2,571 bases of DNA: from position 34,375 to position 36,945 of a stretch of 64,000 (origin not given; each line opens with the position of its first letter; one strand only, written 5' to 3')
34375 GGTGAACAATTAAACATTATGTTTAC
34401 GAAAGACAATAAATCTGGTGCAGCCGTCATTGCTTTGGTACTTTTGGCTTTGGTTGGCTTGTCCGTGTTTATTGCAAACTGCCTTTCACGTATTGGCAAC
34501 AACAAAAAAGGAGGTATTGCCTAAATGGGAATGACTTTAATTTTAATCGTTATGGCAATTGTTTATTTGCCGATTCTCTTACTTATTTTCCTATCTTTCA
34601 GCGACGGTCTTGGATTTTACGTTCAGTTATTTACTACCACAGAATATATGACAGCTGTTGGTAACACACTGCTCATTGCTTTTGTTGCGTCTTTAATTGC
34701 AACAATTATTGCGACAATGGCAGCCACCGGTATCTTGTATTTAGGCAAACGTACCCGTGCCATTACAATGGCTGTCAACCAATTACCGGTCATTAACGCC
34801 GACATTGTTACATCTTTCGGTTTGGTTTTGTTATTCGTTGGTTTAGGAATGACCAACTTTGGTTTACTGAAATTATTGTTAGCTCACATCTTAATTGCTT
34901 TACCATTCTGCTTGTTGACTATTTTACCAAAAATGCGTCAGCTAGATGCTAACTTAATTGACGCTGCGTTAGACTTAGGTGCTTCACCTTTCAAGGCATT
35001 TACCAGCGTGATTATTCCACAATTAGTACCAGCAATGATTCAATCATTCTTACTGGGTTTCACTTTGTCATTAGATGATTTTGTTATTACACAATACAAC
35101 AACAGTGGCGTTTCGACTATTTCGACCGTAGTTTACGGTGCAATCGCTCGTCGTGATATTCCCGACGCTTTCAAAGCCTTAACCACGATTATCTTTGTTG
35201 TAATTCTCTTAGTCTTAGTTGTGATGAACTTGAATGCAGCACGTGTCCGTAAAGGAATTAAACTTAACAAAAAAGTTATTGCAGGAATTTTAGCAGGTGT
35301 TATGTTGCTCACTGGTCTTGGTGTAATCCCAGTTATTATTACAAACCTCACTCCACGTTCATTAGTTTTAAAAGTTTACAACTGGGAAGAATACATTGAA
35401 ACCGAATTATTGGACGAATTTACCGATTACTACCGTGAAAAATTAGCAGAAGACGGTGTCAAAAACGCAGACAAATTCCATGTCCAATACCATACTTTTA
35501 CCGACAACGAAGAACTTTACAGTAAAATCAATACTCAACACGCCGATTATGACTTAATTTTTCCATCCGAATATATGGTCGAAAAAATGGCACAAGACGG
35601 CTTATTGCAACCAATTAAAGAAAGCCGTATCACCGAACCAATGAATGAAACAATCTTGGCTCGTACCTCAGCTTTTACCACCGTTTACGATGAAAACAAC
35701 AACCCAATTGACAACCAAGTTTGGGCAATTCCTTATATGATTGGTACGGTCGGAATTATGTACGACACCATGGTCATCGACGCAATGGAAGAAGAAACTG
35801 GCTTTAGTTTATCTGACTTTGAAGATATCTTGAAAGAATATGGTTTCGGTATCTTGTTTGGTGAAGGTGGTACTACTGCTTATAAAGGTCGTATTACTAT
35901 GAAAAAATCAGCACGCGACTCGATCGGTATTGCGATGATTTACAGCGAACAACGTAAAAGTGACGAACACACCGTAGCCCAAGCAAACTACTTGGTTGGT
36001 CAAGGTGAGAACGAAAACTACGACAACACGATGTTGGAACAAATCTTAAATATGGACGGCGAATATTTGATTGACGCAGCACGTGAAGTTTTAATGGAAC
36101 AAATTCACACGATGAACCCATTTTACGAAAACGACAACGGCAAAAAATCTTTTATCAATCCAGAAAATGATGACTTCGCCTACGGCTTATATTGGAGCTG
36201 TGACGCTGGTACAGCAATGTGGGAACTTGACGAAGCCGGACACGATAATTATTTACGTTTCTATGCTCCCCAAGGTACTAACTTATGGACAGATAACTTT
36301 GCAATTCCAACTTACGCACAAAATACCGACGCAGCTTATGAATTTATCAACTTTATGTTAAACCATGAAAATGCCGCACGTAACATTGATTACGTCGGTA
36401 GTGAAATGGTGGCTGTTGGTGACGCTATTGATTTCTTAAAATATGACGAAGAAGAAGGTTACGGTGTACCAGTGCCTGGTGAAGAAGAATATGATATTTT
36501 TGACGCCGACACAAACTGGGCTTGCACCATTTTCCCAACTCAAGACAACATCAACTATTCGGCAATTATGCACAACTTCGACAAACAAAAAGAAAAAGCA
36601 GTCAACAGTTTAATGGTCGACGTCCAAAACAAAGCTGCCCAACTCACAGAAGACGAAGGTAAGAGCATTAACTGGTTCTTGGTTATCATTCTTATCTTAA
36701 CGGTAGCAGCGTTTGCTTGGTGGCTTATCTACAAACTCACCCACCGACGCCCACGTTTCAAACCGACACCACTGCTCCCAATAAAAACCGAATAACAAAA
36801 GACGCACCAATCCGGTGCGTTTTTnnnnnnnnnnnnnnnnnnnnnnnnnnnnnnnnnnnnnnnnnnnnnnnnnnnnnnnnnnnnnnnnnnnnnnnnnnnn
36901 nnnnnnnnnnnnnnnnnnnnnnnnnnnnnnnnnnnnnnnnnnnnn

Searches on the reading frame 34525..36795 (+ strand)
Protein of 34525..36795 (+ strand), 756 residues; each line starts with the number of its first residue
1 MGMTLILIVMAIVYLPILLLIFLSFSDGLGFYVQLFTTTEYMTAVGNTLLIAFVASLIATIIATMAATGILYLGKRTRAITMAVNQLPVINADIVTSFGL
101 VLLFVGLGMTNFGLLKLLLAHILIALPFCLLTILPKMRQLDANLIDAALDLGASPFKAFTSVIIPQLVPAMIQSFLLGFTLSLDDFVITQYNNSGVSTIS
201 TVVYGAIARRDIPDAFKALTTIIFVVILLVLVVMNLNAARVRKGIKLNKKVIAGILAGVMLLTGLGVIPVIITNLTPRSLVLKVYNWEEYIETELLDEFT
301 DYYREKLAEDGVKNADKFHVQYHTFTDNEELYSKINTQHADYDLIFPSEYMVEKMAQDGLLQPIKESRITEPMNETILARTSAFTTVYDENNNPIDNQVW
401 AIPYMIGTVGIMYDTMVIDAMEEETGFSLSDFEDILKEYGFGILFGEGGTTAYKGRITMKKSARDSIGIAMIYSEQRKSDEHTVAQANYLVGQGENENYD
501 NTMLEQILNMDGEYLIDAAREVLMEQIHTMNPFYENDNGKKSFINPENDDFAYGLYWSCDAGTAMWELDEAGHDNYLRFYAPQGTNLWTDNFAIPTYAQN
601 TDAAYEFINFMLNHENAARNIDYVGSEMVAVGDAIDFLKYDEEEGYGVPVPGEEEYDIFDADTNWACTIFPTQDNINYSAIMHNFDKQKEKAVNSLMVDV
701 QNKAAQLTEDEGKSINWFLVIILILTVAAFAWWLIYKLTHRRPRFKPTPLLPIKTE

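Call 102: search_protein_families(library=pfam, proteins=[window:34525-36795:+], max_evalue=0.001)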
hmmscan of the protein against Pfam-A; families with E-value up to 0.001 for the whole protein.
window:34525-36795:+ (756 aa): 3 families
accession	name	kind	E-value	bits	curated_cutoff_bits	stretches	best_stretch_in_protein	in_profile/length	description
PF13416.11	SBP_bac_8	-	1.8e-13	51.4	27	1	318-621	12-253/279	Bacterial extracellular solute-binding protein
PF00528.27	BPD_transp_1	-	3.7e-11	43.5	26.4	1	60-238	2-176/184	Binding-protein-dependent transport system inner membrane component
PF01547.30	SBP_bac_1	-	4.6e-08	33.9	26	1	582-617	272-306/307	Bacterial extracellular solute-binding protein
